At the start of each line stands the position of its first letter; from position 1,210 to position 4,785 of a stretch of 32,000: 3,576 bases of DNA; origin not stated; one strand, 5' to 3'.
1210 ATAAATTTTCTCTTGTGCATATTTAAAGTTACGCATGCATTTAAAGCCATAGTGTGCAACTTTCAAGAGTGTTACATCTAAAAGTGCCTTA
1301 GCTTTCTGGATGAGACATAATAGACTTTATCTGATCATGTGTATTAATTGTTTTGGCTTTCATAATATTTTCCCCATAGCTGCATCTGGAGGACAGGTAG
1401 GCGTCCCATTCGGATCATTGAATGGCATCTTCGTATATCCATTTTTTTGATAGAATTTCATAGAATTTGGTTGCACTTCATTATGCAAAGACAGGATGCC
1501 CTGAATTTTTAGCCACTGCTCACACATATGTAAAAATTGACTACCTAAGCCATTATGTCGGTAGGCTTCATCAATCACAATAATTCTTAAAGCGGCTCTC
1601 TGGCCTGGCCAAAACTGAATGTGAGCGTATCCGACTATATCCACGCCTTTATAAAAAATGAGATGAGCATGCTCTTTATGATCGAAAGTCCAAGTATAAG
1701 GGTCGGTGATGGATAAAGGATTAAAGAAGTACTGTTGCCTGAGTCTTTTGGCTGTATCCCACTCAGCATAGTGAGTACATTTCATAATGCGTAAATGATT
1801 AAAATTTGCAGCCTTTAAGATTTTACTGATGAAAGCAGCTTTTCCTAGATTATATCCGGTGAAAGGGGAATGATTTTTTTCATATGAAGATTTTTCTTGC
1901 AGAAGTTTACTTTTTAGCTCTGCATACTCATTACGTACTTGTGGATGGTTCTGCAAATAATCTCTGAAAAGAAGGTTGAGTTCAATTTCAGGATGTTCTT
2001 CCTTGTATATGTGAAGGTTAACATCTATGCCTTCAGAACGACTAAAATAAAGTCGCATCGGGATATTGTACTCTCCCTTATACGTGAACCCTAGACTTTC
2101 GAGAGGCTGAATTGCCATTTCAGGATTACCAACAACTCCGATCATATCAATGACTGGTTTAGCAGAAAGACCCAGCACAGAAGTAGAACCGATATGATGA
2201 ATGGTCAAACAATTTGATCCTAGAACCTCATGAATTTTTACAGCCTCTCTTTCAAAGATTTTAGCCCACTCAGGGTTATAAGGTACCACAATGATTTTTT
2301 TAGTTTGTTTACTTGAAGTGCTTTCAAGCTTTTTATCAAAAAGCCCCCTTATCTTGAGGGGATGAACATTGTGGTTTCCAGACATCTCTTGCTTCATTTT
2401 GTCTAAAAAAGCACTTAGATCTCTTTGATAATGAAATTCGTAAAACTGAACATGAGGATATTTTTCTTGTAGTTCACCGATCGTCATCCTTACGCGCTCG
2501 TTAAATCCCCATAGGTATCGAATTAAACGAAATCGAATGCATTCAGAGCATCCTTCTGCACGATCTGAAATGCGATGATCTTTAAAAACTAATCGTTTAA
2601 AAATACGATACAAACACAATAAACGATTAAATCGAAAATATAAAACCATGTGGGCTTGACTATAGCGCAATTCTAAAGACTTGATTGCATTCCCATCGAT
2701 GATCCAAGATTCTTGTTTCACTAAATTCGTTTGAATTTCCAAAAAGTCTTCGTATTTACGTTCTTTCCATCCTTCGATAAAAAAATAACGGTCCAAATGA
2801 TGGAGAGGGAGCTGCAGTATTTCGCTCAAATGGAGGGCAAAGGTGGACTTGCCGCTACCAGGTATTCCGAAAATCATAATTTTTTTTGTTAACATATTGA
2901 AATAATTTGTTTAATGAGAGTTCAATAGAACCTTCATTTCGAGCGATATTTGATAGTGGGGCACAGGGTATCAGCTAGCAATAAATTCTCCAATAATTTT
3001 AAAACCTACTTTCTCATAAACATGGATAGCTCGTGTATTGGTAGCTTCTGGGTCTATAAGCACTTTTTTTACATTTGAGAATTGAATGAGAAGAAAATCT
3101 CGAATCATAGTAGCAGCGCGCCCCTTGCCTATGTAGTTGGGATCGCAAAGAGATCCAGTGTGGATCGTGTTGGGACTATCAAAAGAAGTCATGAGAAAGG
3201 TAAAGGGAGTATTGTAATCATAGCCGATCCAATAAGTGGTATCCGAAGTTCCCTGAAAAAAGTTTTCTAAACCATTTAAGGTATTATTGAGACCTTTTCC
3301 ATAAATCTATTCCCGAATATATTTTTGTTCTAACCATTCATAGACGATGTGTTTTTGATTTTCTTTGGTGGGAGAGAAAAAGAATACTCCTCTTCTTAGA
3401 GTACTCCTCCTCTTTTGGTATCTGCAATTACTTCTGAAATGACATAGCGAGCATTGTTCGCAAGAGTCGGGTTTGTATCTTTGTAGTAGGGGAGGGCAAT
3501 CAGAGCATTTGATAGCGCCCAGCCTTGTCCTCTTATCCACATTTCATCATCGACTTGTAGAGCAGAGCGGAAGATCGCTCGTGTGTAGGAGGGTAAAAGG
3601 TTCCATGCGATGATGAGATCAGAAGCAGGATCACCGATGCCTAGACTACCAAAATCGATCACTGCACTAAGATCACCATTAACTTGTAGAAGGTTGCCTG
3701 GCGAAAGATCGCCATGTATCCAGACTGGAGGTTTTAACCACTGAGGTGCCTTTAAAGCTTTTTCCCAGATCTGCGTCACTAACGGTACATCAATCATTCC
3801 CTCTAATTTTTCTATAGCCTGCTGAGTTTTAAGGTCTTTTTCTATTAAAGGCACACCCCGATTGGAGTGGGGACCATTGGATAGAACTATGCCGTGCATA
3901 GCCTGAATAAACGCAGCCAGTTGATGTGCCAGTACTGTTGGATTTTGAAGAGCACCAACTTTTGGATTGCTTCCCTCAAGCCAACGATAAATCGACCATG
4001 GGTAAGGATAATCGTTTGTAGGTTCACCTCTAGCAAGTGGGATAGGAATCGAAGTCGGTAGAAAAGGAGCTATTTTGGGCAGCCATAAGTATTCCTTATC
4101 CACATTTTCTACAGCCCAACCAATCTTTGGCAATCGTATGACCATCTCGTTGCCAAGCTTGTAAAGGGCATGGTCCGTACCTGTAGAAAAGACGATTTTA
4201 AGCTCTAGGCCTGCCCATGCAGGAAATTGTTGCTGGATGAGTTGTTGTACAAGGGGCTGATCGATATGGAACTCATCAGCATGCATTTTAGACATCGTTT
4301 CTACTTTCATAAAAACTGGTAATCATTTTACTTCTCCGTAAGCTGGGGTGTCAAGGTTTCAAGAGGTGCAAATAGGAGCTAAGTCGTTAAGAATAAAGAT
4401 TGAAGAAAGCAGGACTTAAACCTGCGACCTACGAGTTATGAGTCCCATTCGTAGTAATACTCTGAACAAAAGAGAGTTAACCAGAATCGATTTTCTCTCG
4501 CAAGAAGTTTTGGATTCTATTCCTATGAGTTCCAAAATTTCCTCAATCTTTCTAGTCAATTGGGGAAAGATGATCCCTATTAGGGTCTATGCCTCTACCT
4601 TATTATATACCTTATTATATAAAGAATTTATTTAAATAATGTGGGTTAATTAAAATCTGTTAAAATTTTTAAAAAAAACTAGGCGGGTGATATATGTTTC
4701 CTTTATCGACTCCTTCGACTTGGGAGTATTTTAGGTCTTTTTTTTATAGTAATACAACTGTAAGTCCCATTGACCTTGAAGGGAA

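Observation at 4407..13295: Two tandem, decayed integrative islands stacked on one tRNA(CAU) gene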

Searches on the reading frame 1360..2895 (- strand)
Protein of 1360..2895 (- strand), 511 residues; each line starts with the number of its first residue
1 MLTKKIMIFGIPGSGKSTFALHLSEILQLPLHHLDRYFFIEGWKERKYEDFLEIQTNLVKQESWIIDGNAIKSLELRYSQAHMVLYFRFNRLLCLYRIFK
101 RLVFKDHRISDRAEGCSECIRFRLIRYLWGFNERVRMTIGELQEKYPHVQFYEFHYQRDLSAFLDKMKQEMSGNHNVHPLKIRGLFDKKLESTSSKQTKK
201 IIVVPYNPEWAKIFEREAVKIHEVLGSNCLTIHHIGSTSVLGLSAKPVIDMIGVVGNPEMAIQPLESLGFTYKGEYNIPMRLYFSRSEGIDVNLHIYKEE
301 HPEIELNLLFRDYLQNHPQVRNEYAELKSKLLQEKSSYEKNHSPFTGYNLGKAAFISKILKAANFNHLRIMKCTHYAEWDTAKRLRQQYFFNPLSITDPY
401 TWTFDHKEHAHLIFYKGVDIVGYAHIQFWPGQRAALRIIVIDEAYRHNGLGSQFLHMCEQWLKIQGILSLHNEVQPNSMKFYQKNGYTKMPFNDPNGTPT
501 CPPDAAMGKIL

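Call 9: search_protein_families(library=pfam, proteins=[window:1360-2895:-], max_evalue=0.01)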
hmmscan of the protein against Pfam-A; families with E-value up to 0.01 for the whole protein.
window:1360-2895:- (511 aa): 7 families
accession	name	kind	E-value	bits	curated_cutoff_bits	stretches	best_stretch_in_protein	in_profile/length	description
PF04229.20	GrpB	-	7.6e-42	143.6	25.5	1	200-361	1-158/159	GrpB protein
PF00583.31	Acetyltransf_1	-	2e-12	47.9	20.7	1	382-487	4-116/116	Acetyltransferase (GNAT) family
PF13508.13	Acetyltransf_7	-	3.2e-10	40.7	27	1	410-488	4-83/84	Acetyltransferase (GNAT) domain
PF13673.13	Acetyltransf_10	-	1.2e-06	29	23.6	1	404-490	26-110/128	Acetyltransferase (GNAT) domain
PF13238.12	AAA_18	-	0.00059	20.7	29.4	1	6-32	1-25/128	AAA domain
PF13479.12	AAA_24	-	0.0023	18.2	27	1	4-33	3-32/195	AAA domain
PF13420.13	Acetyltransf_4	-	0.0091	16.5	24.3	0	419-490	59-137/155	Acetyltransferase (GNAT) domain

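Call 61: search_protein_families(library=ncbifam, proteins=[window:1360-2895:-], max_evalue=0.001)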
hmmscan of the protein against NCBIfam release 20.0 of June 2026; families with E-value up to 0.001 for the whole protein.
window:1360-2895:- (511 aa): 7 families
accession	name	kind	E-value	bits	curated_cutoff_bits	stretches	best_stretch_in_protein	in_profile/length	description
NF005994.0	PRK08118.1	equivalog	2.5e-41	141.5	215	1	4-170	2-170/172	DNA topology modulation protein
NF005576.0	PRK07261.1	equivalog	4.6e-30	104.6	224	1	5-169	2-169/171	DNA topology modulation protein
NF002879.0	PRK03333.1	equivalog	7.8e-18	64.7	215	1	186-339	197-363/395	dephospho-CoA kinase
NF004861.0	PRK06217.1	equivalog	1.7e-07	30.8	203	1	4-101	2-104/183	hypothetical protein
TIGR01575.1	rimI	equivalog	1.5e-06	28.4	86.4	1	403-490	26-115/132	ribosomal protein S18-alanine N-acetyltransferase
NF005250.0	PRK06761.1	equivalog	0.00027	20.1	270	1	1-32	1-32/282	hypothetical protein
NF000115.2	AAC_6p_Iad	exception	0.00043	20.4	275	0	436-489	77-133/144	aminoglycoside N-acetyltransferase AAC(6')-Iad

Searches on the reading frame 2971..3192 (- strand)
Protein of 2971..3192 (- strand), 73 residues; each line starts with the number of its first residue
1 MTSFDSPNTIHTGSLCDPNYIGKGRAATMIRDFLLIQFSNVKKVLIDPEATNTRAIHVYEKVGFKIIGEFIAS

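Call 75: search_protein_families(library=pfam, proteins=[window:2971-3192:-], max_evalue=0.001)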
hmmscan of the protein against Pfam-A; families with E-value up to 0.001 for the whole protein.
window:2971-3192:- (73 aa): 3 families
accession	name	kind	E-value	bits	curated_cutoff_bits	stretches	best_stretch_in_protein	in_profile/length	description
PF13523.12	Acetyltransf_8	-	4.6e-08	33.3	27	1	17-70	88-143/145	Acetyltransferase (GNAT) domain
PF13508.13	Acetyltransf_7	-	0.00031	21.5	27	1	16-65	36-83/84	Acetyltransferase (GNAT) domain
PF00583.31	Acetyltransf_1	-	0.00049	20.8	20.7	1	15-64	66-116/116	Acetyltransferase (GNAT) family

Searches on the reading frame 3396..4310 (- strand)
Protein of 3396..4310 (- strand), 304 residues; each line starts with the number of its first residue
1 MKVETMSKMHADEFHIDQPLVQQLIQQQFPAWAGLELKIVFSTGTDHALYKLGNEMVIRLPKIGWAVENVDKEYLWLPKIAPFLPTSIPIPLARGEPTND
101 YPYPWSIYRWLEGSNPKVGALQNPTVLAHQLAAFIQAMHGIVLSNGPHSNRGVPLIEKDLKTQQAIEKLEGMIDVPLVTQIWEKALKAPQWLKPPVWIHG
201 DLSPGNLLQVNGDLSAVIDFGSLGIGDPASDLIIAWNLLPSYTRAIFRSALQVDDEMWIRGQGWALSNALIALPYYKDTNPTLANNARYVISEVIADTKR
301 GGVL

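Call 9: search_protein_families(library=pfam, proteins=[window:3396-4310:-], max_evalue=0.01)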
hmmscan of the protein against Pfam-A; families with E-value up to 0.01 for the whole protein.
window:3396-4310:- (304 aa): 1 family
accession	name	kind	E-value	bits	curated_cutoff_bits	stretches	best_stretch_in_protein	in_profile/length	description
PF01636.29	APH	-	2.9e-29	102.9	23.2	1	41-256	5-230/239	Phosphotransferase enzyme family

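Call 14: find_encoding_contigs(protein=window:3396-4310:-, flank=10000, max_places=6)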
Protein window:3396-4310:- (304 aa): 1 contig read that carries it; 1 place shown.
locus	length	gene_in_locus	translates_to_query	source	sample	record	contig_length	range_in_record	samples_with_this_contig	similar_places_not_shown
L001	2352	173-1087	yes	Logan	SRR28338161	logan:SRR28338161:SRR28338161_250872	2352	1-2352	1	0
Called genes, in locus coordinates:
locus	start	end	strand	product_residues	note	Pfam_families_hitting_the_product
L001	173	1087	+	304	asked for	PF01636:APH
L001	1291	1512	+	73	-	PF13523:Acetyltransf_8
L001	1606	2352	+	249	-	?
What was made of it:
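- Tried and rejected: The APH protein gave only a 2.3 kb contig from one other sample (call 14).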

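Call 61: search_protein_families(library=ncbifam, proteins=[window:3396-4310:-], max_evalue=0.001)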
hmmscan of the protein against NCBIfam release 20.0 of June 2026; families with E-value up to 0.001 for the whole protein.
window:3396-4310:- (304 aa): 6 families
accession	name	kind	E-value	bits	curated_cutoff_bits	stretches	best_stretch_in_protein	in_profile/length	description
NF033059.2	APH_3p_I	exception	2e-10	40.5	400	1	126-246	115-239/267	APH(3')-I family aminoglycoside O-phosphotransferase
NF051474.1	APH_3p_Ia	exception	1.9e-09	37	625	1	129-247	122-244/271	aminoglycoside O-phosphotransferase APH(3')-Ia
NF033068.1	APH_3p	equivalog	2.3e-08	33.9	205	1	120-240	95-220/255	APH(3') family aminoglycoside O-phosphotransferase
NF000076.3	APH_2pp_Ie_IVa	exception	4.2e-05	23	600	1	21-233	9-231/301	APH(2'')-Ie/IVa family aminoglycoside O-phosphotransferase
NF000015.3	APH_2pp_IIa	exception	0.00025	20.2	625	1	181-234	171-225/299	aminoglycoside O-phosphotransferase APH(2'')-IIa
TIGR02172.1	Fb_sc_TIGR02172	paralog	0.00079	19.3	228.2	0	198-242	156-199/226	TIGR02172 family protein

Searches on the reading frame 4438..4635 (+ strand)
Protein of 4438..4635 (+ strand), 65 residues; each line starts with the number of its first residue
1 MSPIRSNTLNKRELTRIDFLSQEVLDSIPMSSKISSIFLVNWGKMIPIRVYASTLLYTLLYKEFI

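Call 8: search_protein_families(library=pfam, proteins=[window:4438-4635:+], max_evalue=0.01)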
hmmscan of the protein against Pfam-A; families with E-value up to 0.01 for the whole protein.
window:4438-4635:+ (65 aa): 0 families
